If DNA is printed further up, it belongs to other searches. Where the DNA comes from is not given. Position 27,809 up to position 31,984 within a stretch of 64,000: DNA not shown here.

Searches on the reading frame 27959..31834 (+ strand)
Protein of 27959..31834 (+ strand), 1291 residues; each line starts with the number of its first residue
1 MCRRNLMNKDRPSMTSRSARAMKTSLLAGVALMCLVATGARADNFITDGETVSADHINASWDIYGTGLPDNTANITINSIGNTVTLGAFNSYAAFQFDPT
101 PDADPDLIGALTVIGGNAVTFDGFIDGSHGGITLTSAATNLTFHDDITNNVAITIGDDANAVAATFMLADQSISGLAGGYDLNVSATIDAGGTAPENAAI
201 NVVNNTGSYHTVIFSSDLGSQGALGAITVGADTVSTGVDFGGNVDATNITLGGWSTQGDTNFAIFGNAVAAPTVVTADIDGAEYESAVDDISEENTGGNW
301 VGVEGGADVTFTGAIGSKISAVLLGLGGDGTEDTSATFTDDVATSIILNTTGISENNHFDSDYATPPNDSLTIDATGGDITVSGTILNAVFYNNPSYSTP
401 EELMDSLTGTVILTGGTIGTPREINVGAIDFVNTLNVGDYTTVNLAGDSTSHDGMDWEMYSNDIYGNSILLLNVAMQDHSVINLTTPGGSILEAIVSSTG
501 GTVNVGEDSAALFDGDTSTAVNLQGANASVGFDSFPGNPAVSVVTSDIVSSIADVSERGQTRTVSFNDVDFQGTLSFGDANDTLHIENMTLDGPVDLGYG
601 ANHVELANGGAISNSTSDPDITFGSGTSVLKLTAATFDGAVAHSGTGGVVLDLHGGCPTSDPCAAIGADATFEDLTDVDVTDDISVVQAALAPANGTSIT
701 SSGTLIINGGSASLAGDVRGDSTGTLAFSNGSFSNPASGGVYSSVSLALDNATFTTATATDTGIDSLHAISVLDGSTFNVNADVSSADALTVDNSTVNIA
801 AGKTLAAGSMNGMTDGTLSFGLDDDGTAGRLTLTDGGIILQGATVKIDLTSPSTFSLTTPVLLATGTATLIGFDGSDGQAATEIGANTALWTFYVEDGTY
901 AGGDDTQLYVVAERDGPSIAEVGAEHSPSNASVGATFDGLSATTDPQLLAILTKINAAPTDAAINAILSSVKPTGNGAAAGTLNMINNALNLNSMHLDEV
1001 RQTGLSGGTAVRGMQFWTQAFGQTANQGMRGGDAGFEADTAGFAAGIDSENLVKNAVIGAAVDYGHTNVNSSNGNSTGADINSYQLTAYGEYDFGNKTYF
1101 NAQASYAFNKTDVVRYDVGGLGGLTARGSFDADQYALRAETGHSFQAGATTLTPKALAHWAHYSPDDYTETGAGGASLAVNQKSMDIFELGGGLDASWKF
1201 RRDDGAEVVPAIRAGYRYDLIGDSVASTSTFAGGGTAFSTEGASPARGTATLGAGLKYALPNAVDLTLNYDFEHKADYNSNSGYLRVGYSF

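Call 6: search_protein_families(library=pfam, proteins=[window:27959-31834:+], max_evalue=0.01)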
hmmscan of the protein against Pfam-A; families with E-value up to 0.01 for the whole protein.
window:27959-31834:+ (1291 aa): 1 family
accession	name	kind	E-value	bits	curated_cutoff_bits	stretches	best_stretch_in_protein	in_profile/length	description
PF03797.25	Autotransporter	-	3.9e-48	164.9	26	1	1016-1271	1-255/255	Autotransporter beta-domain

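Call 7: search_protein_families(library=ncbifam, proteins=[window:27959-31834:+], max_evalue=0.01)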
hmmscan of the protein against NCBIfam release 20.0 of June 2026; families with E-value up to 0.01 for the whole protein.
window:27959-31834:+ (1291 aa): 2 families
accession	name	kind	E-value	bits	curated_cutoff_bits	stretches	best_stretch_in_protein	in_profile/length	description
TIGR01414.1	autotrans_barl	domain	1.2e-24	87.2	16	1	978-1291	125-432/432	autotransporter outer membrane beta-barrel domain-containing protein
NF051851.1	AtpSerPepEprS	equivalog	1.1e-19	70.1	1700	1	753-1276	467-973/988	autotransporter serine peptidase EprS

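Call 64: find_homologous_proteins(query=window:27959-31834:+, max_evalue=1e-10)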
Query window:27959-31834:+ (1291 aa): 20 proteins with E <= 1e-10 among 8000 candidates.
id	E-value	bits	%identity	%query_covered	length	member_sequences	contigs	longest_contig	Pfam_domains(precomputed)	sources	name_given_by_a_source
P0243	0.0e+0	2736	100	99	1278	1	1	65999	PF03797.26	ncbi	-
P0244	3.4e-95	338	40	42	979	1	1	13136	PF03797.26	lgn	-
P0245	3.3e-90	322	41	38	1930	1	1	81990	PF03797.26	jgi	jgi:hypothetical protein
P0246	3.3e-73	265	40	28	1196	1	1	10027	PF03797.26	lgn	-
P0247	1.5e-62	230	36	39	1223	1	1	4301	PF03797.26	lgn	-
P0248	1.8e-58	217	34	30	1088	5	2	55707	PF03797.26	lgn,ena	-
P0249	3.7e-55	206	37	30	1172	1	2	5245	PF03797.26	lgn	-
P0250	2.4e-54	203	31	46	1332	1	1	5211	PF03797.26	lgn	-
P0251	2.7e-49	186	35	45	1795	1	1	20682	PF03797.26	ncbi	-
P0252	7.7e-29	118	35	22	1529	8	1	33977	PF03797.26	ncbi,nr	ncbi:MAG: hypothetical protein CMP22_08130 [Rickettsiales bacterium]|nr:hypothetical protein [Ricket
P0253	5.0e-27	112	34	23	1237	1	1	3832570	PF03797.26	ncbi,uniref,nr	ncbi:autotransporter outer membrane beta-barrel domain-containing protein [Terasakiella sp. SH-1]|un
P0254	6.4e-27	112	34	22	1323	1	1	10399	PF03797.26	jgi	jgi:uncharacterized protein with beta-barrel porin domain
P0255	1.2e-26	111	30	35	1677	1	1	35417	PF12951.14,PF03797.26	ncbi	-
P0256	1.2e-24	105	31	35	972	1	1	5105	PF12951.14,PF03797.26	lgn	-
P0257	2.9e-24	103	28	26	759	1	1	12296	PF03797.26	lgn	-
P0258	2.5e-21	94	30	22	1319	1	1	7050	PF03797.26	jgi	-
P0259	2.4e-17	80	31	27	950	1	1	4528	PF03797.26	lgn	-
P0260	3.7e-17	80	31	21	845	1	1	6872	PF03797.26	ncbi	ncbi:MAG: autotransporter domain-containing protein, partial [Candidatus Omnitrophota bacterium]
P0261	6.9e-16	76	30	22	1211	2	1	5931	PF03797.26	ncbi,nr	ncbi:MAG: autotransporter domain-containing protein, partial [Magnetococcales bacterium]|nr:autotran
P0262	5.2e-11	59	29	21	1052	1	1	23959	PF03797.26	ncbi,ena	-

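Call 65: find_encoding_contigs(protein=P0244, flank=8000, max_places=1)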
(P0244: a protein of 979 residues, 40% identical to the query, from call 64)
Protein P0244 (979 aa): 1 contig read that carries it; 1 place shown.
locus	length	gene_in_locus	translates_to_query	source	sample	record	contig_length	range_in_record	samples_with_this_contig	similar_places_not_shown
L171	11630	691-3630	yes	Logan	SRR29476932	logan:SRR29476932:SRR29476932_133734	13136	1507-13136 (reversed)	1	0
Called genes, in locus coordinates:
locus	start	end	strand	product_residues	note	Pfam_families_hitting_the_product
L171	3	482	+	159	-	?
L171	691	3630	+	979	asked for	PF03797:Autotransporter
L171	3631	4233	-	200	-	PF06414:Zeta_toxin (weak), PF01583:APS_kinase, PF13671:AAA_33 (weak)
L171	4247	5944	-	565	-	PF13489:Methyltransf_23, PF02353:CMAS (weak), PF08003:Methyltransf_9 (faint), PF02390:Methyltransf_4 (faint), PF08241:Methyltransf_11, PF08242:Methyltransf_12, PF13649:Methyltransf_25, PF13847:Methyltransf_31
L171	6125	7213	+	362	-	PF25917:BSH_RND, PF25973:BSH_CzcB (faint), PF25944:Beta-barrel_RND, PF25954:Beta-barrel_RND_2, PF25967:RND-MFP_C, PF25989:YknX_C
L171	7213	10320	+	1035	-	PF00873:ACR_tran, PF03176:MMPL (weak)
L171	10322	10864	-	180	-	-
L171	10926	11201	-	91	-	-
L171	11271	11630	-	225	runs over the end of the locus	PF04493:Endonuclease_5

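Call 66: find_encoding_contigs(protein=P0245, flank=8000, max_places=1)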
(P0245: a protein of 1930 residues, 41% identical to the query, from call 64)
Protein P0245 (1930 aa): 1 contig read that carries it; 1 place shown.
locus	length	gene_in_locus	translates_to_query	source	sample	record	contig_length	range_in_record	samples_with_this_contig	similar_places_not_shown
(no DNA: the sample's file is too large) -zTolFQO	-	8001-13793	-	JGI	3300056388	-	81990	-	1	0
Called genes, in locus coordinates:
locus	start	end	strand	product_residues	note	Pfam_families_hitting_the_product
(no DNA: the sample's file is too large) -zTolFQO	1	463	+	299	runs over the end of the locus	PF02219:MTHFR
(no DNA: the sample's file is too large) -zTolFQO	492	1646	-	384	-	-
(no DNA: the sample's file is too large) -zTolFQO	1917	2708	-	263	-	PF00565:SNase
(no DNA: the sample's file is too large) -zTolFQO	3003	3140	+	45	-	-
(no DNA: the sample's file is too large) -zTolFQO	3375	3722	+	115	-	-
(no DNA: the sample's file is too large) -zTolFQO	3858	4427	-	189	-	-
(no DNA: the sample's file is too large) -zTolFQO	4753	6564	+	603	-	PF20573:DUF6782 (weak)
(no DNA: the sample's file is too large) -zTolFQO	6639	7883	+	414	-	PF03600:CitMHS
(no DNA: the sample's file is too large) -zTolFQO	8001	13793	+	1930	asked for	PF03797:Autotransporter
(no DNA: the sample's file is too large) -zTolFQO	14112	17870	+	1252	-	PF05860:TPS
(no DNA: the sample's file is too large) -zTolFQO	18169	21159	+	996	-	-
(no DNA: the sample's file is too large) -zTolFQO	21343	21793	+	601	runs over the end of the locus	PF07244:POTRA (weak), PF01103:Omp85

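Call 67: find_encoding_contigs(protein=P0246, flank=8000, max_places=1)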
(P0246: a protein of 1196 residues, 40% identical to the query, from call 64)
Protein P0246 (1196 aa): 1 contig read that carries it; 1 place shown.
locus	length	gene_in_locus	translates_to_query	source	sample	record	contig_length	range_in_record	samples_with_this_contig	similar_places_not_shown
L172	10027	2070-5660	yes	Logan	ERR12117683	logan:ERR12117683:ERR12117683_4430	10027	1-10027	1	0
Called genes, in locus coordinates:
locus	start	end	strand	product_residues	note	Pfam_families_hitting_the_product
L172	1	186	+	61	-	?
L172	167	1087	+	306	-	-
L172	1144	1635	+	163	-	PF06776:IalB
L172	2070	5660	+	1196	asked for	PF03797:Autotransporter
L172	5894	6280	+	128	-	-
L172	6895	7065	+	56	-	-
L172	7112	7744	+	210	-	PF22769:DCD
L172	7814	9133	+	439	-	PF00275:EPSP_synthase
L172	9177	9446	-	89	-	-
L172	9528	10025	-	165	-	?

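Call 75: search_solved_structures(query=window:27959-31834:+, max_evalue=0.01)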
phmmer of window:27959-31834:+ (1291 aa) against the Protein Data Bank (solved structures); distinct sequences matched with E-value up to 0.01: 0.
